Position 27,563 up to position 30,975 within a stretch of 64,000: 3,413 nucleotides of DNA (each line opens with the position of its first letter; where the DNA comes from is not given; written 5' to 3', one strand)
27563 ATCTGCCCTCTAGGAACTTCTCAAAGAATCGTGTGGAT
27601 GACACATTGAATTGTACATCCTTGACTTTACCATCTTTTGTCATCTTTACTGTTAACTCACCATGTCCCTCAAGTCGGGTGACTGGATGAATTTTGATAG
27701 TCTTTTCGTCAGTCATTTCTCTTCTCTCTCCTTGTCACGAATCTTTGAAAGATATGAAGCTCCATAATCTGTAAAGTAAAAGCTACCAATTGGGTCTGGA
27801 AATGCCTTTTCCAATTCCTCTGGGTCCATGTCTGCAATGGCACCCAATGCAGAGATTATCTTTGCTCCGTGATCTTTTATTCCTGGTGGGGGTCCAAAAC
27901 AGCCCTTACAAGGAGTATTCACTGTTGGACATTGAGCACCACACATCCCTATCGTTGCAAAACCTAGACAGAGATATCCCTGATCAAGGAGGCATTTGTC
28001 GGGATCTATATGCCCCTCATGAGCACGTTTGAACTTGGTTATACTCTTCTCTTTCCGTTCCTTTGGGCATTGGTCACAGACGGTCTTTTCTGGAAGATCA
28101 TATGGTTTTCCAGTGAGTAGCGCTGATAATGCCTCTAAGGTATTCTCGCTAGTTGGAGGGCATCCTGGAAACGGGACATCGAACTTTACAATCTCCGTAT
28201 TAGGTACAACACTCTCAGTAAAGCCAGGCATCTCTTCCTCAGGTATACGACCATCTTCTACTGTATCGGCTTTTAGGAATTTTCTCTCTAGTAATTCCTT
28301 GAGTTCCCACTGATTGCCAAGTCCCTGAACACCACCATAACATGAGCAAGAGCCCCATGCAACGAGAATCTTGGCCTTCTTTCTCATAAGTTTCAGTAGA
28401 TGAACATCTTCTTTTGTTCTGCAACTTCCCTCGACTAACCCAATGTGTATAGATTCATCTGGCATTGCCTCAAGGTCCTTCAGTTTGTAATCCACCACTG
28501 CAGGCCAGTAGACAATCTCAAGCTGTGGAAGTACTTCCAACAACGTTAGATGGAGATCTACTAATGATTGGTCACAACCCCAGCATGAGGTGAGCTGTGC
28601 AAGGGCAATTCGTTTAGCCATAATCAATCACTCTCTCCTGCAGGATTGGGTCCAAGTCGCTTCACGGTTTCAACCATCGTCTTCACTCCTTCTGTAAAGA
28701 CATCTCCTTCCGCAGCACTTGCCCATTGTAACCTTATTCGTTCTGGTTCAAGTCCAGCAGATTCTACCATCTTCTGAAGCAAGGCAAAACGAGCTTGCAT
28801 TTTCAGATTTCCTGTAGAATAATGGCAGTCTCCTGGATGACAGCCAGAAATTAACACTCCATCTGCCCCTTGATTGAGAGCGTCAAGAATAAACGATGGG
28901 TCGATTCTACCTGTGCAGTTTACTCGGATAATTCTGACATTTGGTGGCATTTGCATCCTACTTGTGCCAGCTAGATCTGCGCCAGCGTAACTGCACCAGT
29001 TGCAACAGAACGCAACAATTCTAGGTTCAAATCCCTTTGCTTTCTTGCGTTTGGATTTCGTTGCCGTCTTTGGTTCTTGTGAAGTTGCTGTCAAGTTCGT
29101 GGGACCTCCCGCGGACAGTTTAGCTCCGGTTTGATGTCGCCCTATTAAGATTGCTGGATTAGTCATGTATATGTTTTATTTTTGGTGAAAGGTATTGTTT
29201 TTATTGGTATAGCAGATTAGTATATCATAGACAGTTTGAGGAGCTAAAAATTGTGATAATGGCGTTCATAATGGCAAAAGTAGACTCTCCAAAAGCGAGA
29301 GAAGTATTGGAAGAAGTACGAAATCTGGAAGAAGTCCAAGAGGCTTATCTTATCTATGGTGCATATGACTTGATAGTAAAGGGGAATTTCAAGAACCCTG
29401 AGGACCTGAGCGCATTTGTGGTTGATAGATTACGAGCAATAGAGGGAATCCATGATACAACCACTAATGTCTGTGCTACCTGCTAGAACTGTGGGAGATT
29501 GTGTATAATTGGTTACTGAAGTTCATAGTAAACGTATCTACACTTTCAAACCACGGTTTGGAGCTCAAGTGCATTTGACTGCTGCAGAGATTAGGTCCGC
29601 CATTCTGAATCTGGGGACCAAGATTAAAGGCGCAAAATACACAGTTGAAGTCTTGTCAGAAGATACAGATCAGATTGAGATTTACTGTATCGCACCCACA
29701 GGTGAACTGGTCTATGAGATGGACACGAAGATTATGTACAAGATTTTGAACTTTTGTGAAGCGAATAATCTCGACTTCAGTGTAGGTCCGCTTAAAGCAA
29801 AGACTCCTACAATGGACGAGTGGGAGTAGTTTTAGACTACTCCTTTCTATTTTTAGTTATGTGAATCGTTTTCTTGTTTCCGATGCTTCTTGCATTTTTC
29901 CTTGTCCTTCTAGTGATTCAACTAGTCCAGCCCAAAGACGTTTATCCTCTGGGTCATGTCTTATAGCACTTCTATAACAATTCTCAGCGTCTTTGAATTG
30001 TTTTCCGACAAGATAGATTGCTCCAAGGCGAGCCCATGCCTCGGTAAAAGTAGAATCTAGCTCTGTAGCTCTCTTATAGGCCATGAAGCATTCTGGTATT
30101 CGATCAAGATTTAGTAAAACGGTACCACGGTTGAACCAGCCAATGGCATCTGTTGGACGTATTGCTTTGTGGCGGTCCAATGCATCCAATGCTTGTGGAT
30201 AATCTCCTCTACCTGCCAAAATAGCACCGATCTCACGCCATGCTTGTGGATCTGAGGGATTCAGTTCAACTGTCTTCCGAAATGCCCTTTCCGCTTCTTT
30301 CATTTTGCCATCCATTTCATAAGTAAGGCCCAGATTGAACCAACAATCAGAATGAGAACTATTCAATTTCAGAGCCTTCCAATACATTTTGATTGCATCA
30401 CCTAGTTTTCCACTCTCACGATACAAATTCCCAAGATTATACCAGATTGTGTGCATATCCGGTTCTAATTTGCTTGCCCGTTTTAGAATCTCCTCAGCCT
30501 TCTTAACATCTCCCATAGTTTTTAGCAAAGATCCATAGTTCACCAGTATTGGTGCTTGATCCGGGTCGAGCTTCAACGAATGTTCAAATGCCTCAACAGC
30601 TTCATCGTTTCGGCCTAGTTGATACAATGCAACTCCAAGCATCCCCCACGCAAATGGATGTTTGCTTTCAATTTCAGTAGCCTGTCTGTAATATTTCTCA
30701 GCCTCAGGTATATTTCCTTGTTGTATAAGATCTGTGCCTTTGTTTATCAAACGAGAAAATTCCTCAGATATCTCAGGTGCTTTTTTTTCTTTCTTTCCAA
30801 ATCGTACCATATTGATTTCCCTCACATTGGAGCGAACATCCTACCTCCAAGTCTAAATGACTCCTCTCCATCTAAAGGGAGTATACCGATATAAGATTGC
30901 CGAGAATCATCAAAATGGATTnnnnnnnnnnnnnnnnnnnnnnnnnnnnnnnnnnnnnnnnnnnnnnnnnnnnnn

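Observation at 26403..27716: [NiFe]-hydrogenase large subunit ends before the C-terminal DPCxxCxxH nickel-binding motif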

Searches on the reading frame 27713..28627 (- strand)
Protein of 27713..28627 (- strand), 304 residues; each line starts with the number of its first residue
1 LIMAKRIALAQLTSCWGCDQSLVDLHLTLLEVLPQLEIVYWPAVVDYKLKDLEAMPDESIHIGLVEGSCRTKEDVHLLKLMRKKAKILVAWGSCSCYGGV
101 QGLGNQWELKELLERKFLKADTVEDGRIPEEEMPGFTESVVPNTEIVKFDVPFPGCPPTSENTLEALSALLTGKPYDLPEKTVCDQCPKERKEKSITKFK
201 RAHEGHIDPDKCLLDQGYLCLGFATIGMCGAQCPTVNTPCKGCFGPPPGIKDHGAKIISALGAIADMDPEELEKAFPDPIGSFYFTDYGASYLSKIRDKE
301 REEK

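Call 5: search_protein_families(library=pfam, proteins=[window:27713-28627:-])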
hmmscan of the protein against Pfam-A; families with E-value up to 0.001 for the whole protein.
window:27713-28627:- (304 aa): 1 family
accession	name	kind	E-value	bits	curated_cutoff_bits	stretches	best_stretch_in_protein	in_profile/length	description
PF01058.29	Oxidored_q6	-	3.6e-23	82.1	27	1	15-170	1-128/128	NADH ubiquinone oxidoreductase, 20 Kd subunit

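Call 52: search_protein_families(library=ncbifam, proteins=[window:27713-28627:-])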
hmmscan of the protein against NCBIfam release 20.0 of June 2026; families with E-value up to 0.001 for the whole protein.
window:27713-28627:- (304 aa): 4 families
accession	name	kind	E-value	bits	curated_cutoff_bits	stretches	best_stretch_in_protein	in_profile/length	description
NF045875.1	F420_non_VhuG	exception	2e-79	266.8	450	1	5-266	5-259/286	F420-non-reducing hydrogenase subunit VhuG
NF040836.1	sulfhyd_HydD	equivalog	9.2e-26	90.6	500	1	6-245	7-211/261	NADPH-dependent hydrogenase/sulfhydrogenase 1 subunit delta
TIGR03294.1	FrhG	equivalog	7.4e-18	65.1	245.5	1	6-107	3-102/228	coenzyme F420 hydrogenase subunit gamma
NF040831.1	sulfhyd_ShyD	equivalog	1.9e-17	63.7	460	1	7-252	3-212/240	NAD(P)-dependent hydrogenase/sulfhydrogenase 2 subunit delta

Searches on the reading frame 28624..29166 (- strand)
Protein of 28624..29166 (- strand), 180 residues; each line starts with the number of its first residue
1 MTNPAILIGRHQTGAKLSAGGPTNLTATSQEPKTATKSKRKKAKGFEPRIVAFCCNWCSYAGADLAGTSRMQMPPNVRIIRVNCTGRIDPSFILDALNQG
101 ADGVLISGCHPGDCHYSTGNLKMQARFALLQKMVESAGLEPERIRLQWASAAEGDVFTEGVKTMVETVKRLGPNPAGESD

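Call 5: search_protein_families(library=pfam, proteins=[window:28624-29166:-])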
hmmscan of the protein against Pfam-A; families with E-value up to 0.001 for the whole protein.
window:28624-29166:- (180 aa): 1 family
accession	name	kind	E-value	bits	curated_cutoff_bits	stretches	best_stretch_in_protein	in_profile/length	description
PF02662.21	FlpD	-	8.9e-55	184.4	22.3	1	50-172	1-123/123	Methyl-viologen-reducing hydrogenase, delta subunit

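Call 52: search_protein_families(library=ncbifam, proteins=[window:28624-29166:-])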
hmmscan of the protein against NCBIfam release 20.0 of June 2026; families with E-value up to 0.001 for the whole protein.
window:28624-29166:- (180 aa): 4 families
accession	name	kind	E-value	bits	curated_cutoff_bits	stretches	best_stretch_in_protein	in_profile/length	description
NF040770.1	hetero_SS_HdrA2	exception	1.4e-54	185.4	1100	1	40-174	640-774/777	CoB-CoM heterodisulfide reductase HdrA2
NF045873.1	F420_non_VhuD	exception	3e-43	147.1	215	1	47-175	1-129/132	F420-non-reducing hydrogenase iron-sulfur subunit VhuD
NF041891.1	hdrA_Methbact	equivalog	1.6e-14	53.1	1300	1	42-147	638-737/762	ferredoxin:CoB-CoM heterodisulfide reductase subunit HdrA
NF041778.1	hetero_SS_HdrA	equivalog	0.00086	17.2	1400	1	50-112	656-718/771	ferredoxin:CoB-CoM heterodisulfide reductase subunit HdrA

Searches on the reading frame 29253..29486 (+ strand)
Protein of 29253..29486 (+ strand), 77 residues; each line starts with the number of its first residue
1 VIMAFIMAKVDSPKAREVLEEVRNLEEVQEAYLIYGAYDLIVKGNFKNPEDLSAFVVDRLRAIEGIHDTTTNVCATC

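Call 52: search_protein_families(library=ncbifam, proteins=[window:29253-29486:+])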
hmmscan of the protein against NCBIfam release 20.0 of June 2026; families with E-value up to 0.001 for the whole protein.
window:29253-29486:+ (77 aa): 5 families
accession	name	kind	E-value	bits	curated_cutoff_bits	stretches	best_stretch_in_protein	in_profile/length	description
NF040947.1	trans_reg_LysM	equivalog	1.3e-07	31.5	180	1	2-73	60-131/136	HTH-type transcriptional regulator LysM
NF008384.0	PRK11179.1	equivalog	1.6e-07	31.2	227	1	9-73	76-141/153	transcriptional regulator AsnC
NF041396.1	TranRegLrp_Halo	equivalog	0.00014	21.8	190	1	3-73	66-135/149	HTH-type transcriptional regulator Lrp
NF008370.0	PRK11169.1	equivalog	0.00054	19.7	233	1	20-73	95-148/164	leucine-responsive transcriptional regulator Lrp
NF053758.1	ChrTpTrnRegChrS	equivalog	0.00075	19.3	250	1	3-73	75-145/158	chromate efflux transcriptional regulator ChrS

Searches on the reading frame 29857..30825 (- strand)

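Call 61: search_protein_families(library=pfam, proteins=[window:29857-30825:-])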
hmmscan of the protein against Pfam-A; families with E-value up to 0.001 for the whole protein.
window:29857-30825:- (322 aa): 36 families (the best 25 are shown)
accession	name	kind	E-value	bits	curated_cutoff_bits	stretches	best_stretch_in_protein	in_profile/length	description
PF00515.34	TPR_1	-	4.4e-59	194.5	27.8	5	127-157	3-33/34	Tetratricopeptide repeat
PF07719.23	TPR_2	-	6.1e-52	169.9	27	4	58-89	2-33/34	Tetratricopeptide repeat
PF13431.12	TPR_17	-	2.6e-43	143.1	24.4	1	148-179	2-33/34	Tetratricopeptide repeat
PF14559.12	TPR_19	-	4e-42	142.8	25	6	71-123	5-57/68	Tetratricopeptide repeat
PF13181.12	TPR_8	-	1.6e-41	137.3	25.7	4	59-89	3-33/34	Tetratricopeptide repeat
PF13414.12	TPR_11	-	5e-39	132.2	26.8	3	132-173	1-42/42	TPR repeat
PF13428.12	TPR_14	-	1.8e-38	127.4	23.5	5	262-303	2-43/44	Tetratricopeptide repeat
PF13432.12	TPR_16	-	5.4e-38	129.5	32.7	5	29-90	3-64/65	Tetratricopeptide repeat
PF13424.12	TPR_12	-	1.2e-30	105.9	30.1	3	123-188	1-74/77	Tetratricopeptide repeat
PF23914.1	TPR_CcmH_CycH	-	1.2e-25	90.6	42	3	55-153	48-149/158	Cytochrome c-type biogenesis protein H TPR domain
PF13176.12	TPR_7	-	4.9e-24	82.8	27.9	0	59-89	1-33/36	Tetratricopeptide repeat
PF13371.12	TPR_9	-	1.5e-20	73.4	35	2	34-90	6-62/73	Tetratricopeptide repeat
PF13374.12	TPR_10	-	1.1e-18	67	27.5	0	62-85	7-30/42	Tetratricopeptide repeat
PF13174.12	TPR_6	-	2.5e-14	53.3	26.3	0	160-191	1-32/33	Tetratricopeptide repeat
PF25063.1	ARM_TT21_C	-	5.5e-13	49.7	35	1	74-188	38-158/209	Tetratricopeptide repeat protein 21 C-terminal ARM domain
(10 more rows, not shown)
